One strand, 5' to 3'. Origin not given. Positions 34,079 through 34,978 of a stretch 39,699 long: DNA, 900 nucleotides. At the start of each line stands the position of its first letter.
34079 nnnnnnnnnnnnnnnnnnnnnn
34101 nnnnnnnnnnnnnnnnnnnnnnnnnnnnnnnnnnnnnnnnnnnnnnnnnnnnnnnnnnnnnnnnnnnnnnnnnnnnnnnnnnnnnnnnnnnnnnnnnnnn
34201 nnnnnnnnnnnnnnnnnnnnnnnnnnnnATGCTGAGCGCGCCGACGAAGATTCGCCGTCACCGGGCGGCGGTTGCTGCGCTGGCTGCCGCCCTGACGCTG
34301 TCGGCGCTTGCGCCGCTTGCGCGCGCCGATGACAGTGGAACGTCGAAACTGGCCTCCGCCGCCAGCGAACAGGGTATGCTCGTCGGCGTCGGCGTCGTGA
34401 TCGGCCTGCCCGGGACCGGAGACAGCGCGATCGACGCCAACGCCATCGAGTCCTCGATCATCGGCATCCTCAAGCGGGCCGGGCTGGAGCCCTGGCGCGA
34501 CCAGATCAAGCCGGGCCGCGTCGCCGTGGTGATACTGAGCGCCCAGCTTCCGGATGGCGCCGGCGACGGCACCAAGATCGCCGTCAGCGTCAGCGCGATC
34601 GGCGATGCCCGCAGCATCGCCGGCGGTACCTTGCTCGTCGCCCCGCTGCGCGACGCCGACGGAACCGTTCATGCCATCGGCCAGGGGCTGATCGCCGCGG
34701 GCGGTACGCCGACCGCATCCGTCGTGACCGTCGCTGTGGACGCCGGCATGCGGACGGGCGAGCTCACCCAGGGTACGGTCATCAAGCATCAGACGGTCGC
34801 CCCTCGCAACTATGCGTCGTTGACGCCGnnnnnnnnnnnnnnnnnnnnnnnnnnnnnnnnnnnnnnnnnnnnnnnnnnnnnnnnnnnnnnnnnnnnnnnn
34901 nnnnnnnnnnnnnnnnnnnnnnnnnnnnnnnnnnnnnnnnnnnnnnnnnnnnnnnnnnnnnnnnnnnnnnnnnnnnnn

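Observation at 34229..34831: Orphan secreted paralog of only the N-terminal half of the P-ring protein FlgI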

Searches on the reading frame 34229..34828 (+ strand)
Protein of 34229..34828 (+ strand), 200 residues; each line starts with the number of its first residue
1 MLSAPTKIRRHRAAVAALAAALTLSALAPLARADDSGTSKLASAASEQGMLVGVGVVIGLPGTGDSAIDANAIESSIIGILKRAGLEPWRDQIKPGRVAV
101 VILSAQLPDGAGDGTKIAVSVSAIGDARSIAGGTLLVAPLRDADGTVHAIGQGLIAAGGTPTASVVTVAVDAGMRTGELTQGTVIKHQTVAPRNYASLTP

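Call 6: search_protein_families(library=pfam, proteins=[window:34229-34828:+], max_evalue=1)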
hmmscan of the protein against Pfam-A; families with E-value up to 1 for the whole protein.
window:34229-34828:+ (200 aa): 1 family
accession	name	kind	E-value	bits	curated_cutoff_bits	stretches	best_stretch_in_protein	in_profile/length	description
PF02119.21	FlgI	-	4.6e-31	108.4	25.3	1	48-188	13-154/343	Flagellar P-ring protein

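Call 9: find_homologous_proteins(query=window:34229-34828:+, max_evalue=0.00001)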
Query window:34229-34828:+ (200 aa): 116 proteins with E <= 0.00001 among 8000 candidates.
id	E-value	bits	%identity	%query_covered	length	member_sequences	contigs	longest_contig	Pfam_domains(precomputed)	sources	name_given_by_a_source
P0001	7.2e-114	396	100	100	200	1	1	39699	PF02119.22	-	-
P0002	5.1e-91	321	84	100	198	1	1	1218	PF02119.22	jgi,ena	-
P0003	1.6e-90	320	83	99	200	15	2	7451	PF02119.22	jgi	jgi:flagellar P-ring protein FlgI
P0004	1.9e-89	316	84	100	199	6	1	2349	PF02119.22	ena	-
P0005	2.4e-89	316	81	100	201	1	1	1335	PF02119.22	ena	-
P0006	3.7e-89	315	82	100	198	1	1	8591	PF02119.22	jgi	jgi:flagellar P-ring protein precursor FlgI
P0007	1.8e-88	313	83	100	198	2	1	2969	PF02119.22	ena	-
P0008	2.0e-88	313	82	100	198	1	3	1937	PF02119.22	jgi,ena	jgi:flagellar P-ring protein FlgI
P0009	5.6e-88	311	83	100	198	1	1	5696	PF02119.22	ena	-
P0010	2.2e-87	310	81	100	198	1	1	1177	PF02119.22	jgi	-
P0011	2.3e-87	309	81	100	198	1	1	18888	PF02119.22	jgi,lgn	jgi:flagellar P-ring protein precursor FlgI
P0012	7.3e-87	308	82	100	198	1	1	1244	PF02119.22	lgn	-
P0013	7.8e-87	308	81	100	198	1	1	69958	PF02119.22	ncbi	-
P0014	1.2e-86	307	82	100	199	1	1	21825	PF02119.22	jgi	-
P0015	1.4e-86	307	82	100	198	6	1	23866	PF02119.22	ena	-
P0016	2.5e-86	306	81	100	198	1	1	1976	PF02119.22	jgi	jgi:flagellar P-ring protein precursor FlgI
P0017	3.5e-86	306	82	100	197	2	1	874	PF02119.22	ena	-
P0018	7.4e-86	305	81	100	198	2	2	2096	PF02119.22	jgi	jgi:flagellar P-ring protein precursor FlgI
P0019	1.4e-85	304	81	100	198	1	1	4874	PF02119.22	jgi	jgi:flagellar P-ring protein precursor FlgI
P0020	2.5e-85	303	80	100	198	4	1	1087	PF02119.22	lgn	-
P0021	3.1e-85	303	79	100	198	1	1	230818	PF02119.22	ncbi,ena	-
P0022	3.3e-85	302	80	100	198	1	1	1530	PF02119.22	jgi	jgi:flagellar P-ring protein precursor FlgI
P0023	4.9e-85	302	81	97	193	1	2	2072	PF02119.22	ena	-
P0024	1.5e-84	300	80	97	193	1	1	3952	PF02119.22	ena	-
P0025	4.8e-84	299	78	100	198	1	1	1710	PF02119.22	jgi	jgi:flagellar P-ring protein FlgI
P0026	5.6e-84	298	79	100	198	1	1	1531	PF02119.22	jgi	jgi:flagellar P-ring protein precursor FlgI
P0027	3.2e-83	296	80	100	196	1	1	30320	PF02119.22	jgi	jgi:flagellar P-ring protein precursor FlgI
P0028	5.6e-83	295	82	94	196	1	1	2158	PF02119.22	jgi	jgi:flagellar P-ring protein precursor FlgI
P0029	7.1e-82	292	78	100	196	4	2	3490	PF02119.22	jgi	jgi:flagellar P-ring protein FlgI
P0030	1.2e-81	291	79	100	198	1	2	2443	PF02119.22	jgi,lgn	jgi:flagellar P-ring protein precursor FlgI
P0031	1.8e-81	290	78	100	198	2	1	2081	PF02119.22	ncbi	-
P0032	2.5e-81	290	78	100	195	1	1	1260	PF02119.22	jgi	-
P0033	5.2e-81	289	78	100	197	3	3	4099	PF02119.22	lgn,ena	-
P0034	1.7e-79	284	77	100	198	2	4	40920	PF02119.22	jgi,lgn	jgi:flagellar P-ring protein precursor FlgI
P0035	4.2e-79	283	76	100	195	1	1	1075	PF02119.22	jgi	jgi:flagellar P-ring protein FlgI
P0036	1.1e-77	278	78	100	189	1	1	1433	PF02119.22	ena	-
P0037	1.6e-77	277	75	100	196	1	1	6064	PF02119.22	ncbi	-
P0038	3.0e-77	277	75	100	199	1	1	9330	PF02119.22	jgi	jgi:flagellar P-ring protein precursor FlgI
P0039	3.0e-77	277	75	100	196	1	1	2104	PF02119.22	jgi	jgi:flagellar P-ring protein FlgI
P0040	2.1e-76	274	73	100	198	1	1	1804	PF02119.22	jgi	jgi:flagellar P-ring protein precursor FlgI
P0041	3.0e-76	273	75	100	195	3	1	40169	PF02119.22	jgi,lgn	-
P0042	4.9e-76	273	75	100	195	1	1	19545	PF02119.22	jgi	jgi:flagellar P-ring protein FlgI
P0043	4.9e-76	273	76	100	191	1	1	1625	PF02119.22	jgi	jgi:flagellar P-ring protein FlgI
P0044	8.3e-76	272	74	97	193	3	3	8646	PF02119.22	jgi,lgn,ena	jgi:flagellar P-ring protein precursor FlgI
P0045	2.7e-75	270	74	100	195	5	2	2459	PF02119.22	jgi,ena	-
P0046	4.4e-75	269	78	79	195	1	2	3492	PF02119.22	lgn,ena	-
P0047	6.1e-75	269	77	86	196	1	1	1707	PF02119.22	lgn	-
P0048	1.8e-74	268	76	100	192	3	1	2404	PF02119.22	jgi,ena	-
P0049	1.3e-73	265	77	89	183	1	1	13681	PF02119.22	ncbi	-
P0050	1.3e-73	265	78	76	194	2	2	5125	PF02119.22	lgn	-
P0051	1.6e-73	264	73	100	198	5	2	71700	PF02119.22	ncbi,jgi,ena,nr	ncbi:MAG TPA: flagellar basal body P-ring protein FlgI [Candidatus Angelobacter sp.]|nr:flagellar ba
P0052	2.2e-73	264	73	100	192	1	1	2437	PF02119.22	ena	-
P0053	3.6e-73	263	74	100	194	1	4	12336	PF02119.22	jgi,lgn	jgi:flagellar P-ring protein precursor FlgI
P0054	5.3e-73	263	73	100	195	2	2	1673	PF02119.22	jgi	jgi:flagellar P-ring protein precursor FlgI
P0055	7.3e-73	262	71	100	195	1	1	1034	PF02119.22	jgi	-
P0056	9.6e-73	262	75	100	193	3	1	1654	PF02119.22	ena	-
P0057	2.4e-72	261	73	100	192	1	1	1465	PF02119.22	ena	-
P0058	3.1e-72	260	72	100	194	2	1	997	PF02119.22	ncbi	-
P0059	3.4e-72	260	73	100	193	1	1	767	PF02119.22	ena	-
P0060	4.8e-72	260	71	99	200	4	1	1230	PF02119.22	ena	-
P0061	1.1e-71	258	72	100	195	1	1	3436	PF02119.22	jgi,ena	-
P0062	1.5e-71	258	77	79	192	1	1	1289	PF02119.22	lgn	-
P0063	2.8e-70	254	74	100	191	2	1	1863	PF02119.22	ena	-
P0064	8.6e-69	249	72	93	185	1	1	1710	PF02119.22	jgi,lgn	-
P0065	8.0e-67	243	82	76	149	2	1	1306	PF02119.22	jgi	jgi:flagellar P-ring protein precursor FlgI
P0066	2.0e-65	238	87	73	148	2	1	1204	PF02119.22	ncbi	ncbi:MAG: flagellar basal body P-ring protein FlgI, partial [Dongiaceae bacterium]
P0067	3.0e-62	228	81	72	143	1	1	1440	PF02119.22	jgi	jgi:flagellar P-ring protein precursor FlgI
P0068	1.3e-56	209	60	100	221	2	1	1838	PF02119.22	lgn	-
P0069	1.0e-55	206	62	85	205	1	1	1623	PF02119.22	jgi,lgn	jgi:flagellar P-ring protein precursor FlgI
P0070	1.9e-55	206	58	100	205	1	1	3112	PF02119.22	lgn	-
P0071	1.9e-53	199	59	100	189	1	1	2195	PF02119.22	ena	-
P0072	3.0e-52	195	54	100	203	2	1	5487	PF02119.22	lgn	-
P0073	2.2e-51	192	58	100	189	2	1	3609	PF02119.22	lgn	-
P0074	2.8e-51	192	55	96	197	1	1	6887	PF02119.22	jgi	jgi:flagellar P-ring protein precursor FlgI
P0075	4.7e-51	191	55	93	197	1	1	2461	PF02119.22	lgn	-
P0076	1.0e-50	190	65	71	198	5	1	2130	PF02119.22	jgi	jgi:flagellar P-ring protein precursor FlgI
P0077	1.2e-50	190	57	93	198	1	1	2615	PF02119.22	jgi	jgi:flagellar P-ring protein FlgI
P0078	4.9e-50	188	54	99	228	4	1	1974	PF02119.22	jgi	jgi:flagellar P-ring protein precursor FlgI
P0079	7.9e-50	187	57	85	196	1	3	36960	PF02119.22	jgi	jgi:flagellar P-ring protein precursor FlgI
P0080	9.1e-50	187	59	75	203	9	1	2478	PF02119.22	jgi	jgi:flagellar P-ring protein precursor FlgI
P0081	9.8e-50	187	56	93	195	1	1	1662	PF02119.22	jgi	jgi:flagellar P-ring protein precursor FlgI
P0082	3.1e-49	185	54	100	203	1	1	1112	PF02119.22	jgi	jgi:flagellar P-ring protein precursor FlgI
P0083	5.2e-49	185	57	78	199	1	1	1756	PF02119.22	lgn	-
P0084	1.9e-48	183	59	85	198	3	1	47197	PF02119.22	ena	-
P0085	1.1e-47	180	55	85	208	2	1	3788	PF02119.22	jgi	jgi:flagellar P-ring protein precursor FlgI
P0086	1.6e-47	180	66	71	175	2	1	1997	PF02119.22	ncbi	ncbi:MAG: flagellar basal body P-ring protein FlgI [Dongiaceae bacterium]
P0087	3.0e-47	179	60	75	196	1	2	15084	PF02119.22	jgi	jgi:flagellar P-ring protein precursor FlgI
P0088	3.0e-47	179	60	77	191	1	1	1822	PF02119.22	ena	-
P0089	3.4e-47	179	60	69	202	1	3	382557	PF02119.22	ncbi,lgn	ncbi:MAG: flagellar basal body P-ring protein FlgI [Dongiaceae bacterium]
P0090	4.6e-47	178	56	78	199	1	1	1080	PF02119.22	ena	-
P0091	1.3e-46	177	58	82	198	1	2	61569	PF02119.22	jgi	jgi:flagellar P-ring protein precursor FlgI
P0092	3.9e-45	172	54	96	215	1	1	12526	PF02119.22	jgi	-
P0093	4.8e-45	172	58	77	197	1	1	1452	PF02119.22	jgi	jgi:flagellar P-ring protein precursor FlgI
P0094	8.5e-45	171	62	76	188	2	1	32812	PF02119.22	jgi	jgi:flagellar P-ring protein precursor FlgI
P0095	1.7e-44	170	61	71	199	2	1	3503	PF02119.22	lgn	-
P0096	5.0e-44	168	57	84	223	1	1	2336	PF02119.22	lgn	-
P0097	3.1e-43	166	51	96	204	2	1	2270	PF02119.22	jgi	-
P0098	5.4e-42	162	65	64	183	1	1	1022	PF02119.22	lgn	-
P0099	6.2e-41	158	55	92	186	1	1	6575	PF02119.22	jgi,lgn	-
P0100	8.2e-41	158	54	79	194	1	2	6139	PF02119.22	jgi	jgi:flagellar P-ring protein FlgI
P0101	1.0e-40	158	53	95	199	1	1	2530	PF02119.22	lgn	-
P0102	1.1e-40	157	60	74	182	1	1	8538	PF02119.22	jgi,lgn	jgi:flagellar P-ring protein precursor FlgI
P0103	1.6e-40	157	52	78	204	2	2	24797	PF02119.22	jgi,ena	-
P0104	1.1e-39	154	63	64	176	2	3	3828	PF02119.22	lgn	-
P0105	1.3e-39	154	52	92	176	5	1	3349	PF02119.22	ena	-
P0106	2.5e-39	153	51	94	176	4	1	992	PF02119.22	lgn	-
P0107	2.5e-38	150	61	77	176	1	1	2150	PF02119.22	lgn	-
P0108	6.5e-38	148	52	81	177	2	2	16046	PF02119.22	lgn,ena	-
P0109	9.7e-38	148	52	86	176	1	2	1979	PF02119.22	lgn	-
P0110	3.3e-37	146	54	63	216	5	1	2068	PF02119.22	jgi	-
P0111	1.1e-35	141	59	54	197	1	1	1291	PF02119.22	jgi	jgi:flagellar P-ring protein FlgI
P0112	1.7e-35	141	50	74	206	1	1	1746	PF02119.22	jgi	jgi:flagellar P-ring protein FlgI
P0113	5.1e-35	139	61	58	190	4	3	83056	PF02119.22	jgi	jgi:flagellar P-ring protein precursor FlgI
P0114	9.1e-25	106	58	46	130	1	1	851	PF02119.22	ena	-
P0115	1.2e-17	82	86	28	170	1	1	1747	PF02119.22,PF08327.18,PF13581.13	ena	-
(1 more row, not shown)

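Call 11: find_encoding_contigs(protein=P0089, flank=10000, max_places=2)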
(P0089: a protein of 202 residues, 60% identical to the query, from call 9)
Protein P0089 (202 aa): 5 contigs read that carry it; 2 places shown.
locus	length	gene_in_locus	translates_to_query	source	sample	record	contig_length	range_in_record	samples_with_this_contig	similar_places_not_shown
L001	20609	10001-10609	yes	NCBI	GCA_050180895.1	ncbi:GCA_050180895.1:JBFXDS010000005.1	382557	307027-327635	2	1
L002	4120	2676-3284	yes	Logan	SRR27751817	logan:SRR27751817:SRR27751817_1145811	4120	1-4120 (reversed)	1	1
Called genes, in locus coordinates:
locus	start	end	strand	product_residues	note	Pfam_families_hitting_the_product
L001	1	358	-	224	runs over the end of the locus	PF03963:FlgD, PF13861:FLgD_tudor, PF13860:FlgD_ig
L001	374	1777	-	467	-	PF02120:Flg_hook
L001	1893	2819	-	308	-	PF13677:MotB_plug, PF00691:OmpA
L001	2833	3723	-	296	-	PF20560:MotA_N, PF01618:MotA_ExbB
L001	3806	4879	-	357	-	PF01312:Bac_export_2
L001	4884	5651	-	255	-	PF01311:Bac_export_1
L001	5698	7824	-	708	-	PF00771:FHIPEP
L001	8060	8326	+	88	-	-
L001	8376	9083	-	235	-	PF00072:Response_reg, PF00196:GerE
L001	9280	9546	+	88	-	-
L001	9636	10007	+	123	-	-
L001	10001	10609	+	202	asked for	PF02119:FlgI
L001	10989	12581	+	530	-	PF00989:PAS, PF08448:PAS_4 (weak), PF13188:PAS_8 (weak), PF13426:PAS_9, PF08447:PAS_3 (weak), PF00512:HisKA (weak), PF02518:HATPase_c, PF00072:Response_reg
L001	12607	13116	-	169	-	PF05359:DUF748 (faint), PF00691:OmpA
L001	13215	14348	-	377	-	PF13692:Glyco_trans_1_4, PF00534:Glycos_transf_1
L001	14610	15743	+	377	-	PF06812:ImpA_N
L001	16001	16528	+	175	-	PF05591:T6SS_VipA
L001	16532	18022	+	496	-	PF05943:VipB, PF18945:VipB_2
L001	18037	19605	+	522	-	PF05943:VipB, PF18945:VipB_2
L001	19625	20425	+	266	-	PF13428:TPR_14 (faint), PF14559:TPR_19 (weak), PF07024:ImpE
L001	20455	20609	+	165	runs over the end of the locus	PF04965:GPW_gp25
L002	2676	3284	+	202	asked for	PF02119:FlgI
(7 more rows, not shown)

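Call 12: find_encoding_contigs(protein=P0021, flank=10000, max_places=2)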
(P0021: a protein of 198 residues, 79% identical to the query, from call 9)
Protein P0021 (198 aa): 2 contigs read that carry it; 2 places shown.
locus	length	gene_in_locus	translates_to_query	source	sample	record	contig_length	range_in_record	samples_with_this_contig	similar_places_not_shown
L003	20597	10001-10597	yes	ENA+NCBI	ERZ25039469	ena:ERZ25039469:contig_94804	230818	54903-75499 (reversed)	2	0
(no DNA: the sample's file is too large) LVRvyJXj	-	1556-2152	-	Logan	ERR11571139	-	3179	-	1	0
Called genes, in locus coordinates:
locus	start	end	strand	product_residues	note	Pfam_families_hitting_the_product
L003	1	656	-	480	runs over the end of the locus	PF02120:Flg_hook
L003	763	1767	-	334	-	PF13677:MotB_plug, PF00691:OmpA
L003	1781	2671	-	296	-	PF20560:MotA_N, PF01618:MotA_ExbB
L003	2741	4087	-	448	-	PF01311:Bac_export_1, PF01312:Bac_export_2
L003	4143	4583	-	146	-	PF01311:Bac_export_1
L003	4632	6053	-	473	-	PF00771:FHIPEP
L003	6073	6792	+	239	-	-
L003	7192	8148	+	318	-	-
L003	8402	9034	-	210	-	PF00072:Response_reg, PF00196:GerE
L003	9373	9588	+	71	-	-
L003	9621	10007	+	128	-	-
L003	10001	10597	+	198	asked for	PF02119:FlgI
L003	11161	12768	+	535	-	PF00989:PAS, PF08448:PAS_4, PF13188:PAS_8 (weak), PF13426:PAS_9, PF08447:PAS_3 (weak), PF00512:HisKA (weak), PF02518:HATPase_c, PF00072:Response_reg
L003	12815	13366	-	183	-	PF00691:OmpA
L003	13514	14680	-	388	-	PF00534:Glycos_transf_1, PF13692:Glyco_trans_1_4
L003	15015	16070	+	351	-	PF06812:ImpA_N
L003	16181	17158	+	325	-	PF05591:T6SS_VipA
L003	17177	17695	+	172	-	PF05943:VipB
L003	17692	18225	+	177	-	PF05943:VipB, PF18945:VipB_2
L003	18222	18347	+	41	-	PF18945:VipB_2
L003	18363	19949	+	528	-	PF05943:VipB, PF18945:VipB_2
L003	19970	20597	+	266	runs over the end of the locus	PF14559:TPR_19 (weak), PF07024:ImpE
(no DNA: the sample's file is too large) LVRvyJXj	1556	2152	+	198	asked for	PF02119:FlgI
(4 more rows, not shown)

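Call 13: find_encoding_contigs(protein=P0001, flank=10000, max_places=3)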
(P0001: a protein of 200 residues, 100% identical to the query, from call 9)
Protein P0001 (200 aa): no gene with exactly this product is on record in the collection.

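Call 20: search_protein_families(library=ncbifam, proteins=[window:34229-34828:+], max_evalue=0.01)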
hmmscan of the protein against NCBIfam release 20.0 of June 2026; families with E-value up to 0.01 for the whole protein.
window:34229-34828:+ (200 aa): 3 families
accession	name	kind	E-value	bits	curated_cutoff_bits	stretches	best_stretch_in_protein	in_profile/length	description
NF003676.1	PRK05303.1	subfamily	5.2e-31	107.8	300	1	49-188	13-152/344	flagellar basal body P-ring protein FlgI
NF009430.1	PRK12789.1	equivalog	1.9e-23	82.9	557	1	50-188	21-159/350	flagellar basal body P-ring protein FlgI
NF009348.0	PRK12706.1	equivalog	1.1e-07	31.6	444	1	46-157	51-159/328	flagellar basal body P-ring protein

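Call 29: find_encoding_contigs(protein=P0113, flank=10000, max_places=1)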
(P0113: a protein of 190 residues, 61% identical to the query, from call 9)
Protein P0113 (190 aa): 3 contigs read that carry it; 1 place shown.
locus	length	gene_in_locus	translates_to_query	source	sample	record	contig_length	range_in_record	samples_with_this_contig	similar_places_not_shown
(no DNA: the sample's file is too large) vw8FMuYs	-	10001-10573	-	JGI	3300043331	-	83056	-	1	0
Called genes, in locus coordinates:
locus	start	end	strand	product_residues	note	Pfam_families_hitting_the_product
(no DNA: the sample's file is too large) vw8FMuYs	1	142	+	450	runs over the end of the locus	PF02881:SRP54_N, PF01656:CbiA (faint), PF00448:SRP54, PF02978:SRP_SPB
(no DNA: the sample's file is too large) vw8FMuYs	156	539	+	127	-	PF00903:Glyoxalase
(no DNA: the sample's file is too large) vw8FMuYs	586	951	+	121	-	PF00886:Ribosomal_S16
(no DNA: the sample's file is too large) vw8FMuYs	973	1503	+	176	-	PF01782:RimM, PF05239:PRC, PF24986:PRC_RimM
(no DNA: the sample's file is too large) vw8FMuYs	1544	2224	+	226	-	PF01746:tRNA_m1G_MT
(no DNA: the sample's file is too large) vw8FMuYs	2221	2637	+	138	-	PF01245:Ribosomal_L19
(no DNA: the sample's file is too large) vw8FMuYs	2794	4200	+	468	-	PF00330:Aconitase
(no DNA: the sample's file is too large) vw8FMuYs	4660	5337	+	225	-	PF00072:Response_reg, PF00486:Trans_reg_C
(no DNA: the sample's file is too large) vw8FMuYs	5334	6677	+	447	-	PF26769:HAMP_PhoQ (faint), PF00512:HisKA, PF02518:HATPase_c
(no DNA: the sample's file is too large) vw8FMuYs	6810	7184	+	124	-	-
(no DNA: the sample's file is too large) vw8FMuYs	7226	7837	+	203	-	PF00694:Aconitase_C, PF27512:LeuD, PF27434:LeuD_C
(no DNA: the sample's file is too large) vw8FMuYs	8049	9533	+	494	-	PF01425:Amidase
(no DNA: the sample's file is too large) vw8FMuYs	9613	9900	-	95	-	-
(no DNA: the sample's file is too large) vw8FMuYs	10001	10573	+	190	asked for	PF02119:FlgI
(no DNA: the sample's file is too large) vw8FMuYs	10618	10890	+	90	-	-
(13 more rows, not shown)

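Call 30: find_encoding_contigs(protein=P0103, flank=10000, max_places=1)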
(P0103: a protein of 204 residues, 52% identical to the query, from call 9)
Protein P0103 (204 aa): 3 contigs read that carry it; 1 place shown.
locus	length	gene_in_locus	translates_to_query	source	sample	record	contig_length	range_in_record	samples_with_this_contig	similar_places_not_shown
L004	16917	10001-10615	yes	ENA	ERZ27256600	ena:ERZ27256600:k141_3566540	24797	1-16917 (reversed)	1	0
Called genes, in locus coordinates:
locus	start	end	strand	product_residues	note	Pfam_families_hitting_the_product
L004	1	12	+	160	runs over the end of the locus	PF03625:DUF302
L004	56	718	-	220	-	PF03963:FlgD, PF13861:FLgD_tudor, PF13860:FlgD_ig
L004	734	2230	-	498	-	PF02120:Flg_hook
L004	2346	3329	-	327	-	PF13677:MotB_plug, PF00691:OmpA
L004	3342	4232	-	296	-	PF20560:MotA_N, PF01618:MotA_ExbB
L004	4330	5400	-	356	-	PF01312:Bac_export_2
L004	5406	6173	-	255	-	PF01311:Bac_export_1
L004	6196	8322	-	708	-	PF00771:FHIPEP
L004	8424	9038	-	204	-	PF00072:Response_reg, PF00196:GerE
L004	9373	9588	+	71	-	-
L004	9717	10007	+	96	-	PF07378:FlbT (weak)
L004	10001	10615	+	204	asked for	PF02119:FlgI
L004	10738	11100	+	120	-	-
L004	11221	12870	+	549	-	PF00989:PAS, PF08448:PAS_4, PF13188:PAS_8 (weak), PF08447:PAS_3 (weak), PF13426:PAS_9, PF00512:HisKA (faint), PF02518:HATPase_c, PF00072:Response_reg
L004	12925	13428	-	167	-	PF00691:OmpA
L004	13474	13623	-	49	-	-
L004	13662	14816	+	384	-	PF06812:ImpA_N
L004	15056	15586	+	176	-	PF05591:T6SS_VipA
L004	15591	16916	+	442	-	?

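Call 31: find_related_loci(query=P0001, collection=genome_contigs, flank=6000)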
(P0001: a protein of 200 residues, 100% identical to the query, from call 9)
Query P0001 (200 aa) in genome_contigs; peptide patterns used: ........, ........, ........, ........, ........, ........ (x = any residue, [..] = any of these).
599 stretches matched a pattern (row limit reached: there are more); 1 encode a relative of the query (tblastn E <= 1e-3); 1 distinct loci.
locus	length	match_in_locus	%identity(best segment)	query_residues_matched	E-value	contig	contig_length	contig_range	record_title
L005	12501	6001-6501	73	29-200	4e-72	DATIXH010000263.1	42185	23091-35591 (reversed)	MAG TPA_asm: Candidatus Acidoferrum sp. isolate SMAG_U15244 k141_2234573, whole genome shotgun sequence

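Call 33: find_related_loci(query=A2, collection=metagenome_contigs, flank=4000)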
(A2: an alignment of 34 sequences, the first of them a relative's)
Query A2 (200 aa) in metagenome_contigs; peptide patterns used: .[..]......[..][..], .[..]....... (x = any residue, [..] = any of these).
600 stretches matched a pattern (row limit reached: there are more); 542 encode a relative of the query (tblastn E <= 1e-3); the best 80 are kept; 80 distinct loci.
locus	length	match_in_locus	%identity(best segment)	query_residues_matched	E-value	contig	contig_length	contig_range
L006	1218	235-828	84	1-200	3e-109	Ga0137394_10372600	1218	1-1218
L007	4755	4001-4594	84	1-198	1e-90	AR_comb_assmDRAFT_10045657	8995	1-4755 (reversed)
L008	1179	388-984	86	1-200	7e-88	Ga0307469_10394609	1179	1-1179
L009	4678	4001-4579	75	1-200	4e-81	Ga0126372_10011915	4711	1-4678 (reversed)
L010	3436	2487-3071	72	1-200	3e-73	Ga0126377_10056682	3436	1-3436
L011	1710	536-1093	71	12-200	2e-76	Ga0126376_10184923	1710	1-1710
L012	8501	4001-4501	73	29-200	1e-70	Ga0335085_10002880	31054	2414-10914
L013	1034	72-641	71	1-195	4e-77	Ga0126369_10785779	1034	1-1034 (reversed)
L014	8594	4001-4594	73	1-200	2e-66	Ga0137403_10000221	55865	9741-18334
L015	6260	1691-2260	47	1-191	1e-45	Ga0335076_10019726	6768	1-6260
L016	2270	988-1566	51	1-192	1e-44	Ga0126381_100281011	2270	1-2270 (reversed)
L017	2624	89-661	46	1-191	8e-44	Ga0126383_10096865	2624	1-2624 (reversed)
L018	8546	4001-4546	45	10-191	3e-42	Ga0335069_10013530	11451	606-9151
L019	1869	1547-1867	57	50-156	5e-35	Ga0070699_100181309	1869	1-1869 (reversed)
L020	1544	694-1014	52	46-155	2e-31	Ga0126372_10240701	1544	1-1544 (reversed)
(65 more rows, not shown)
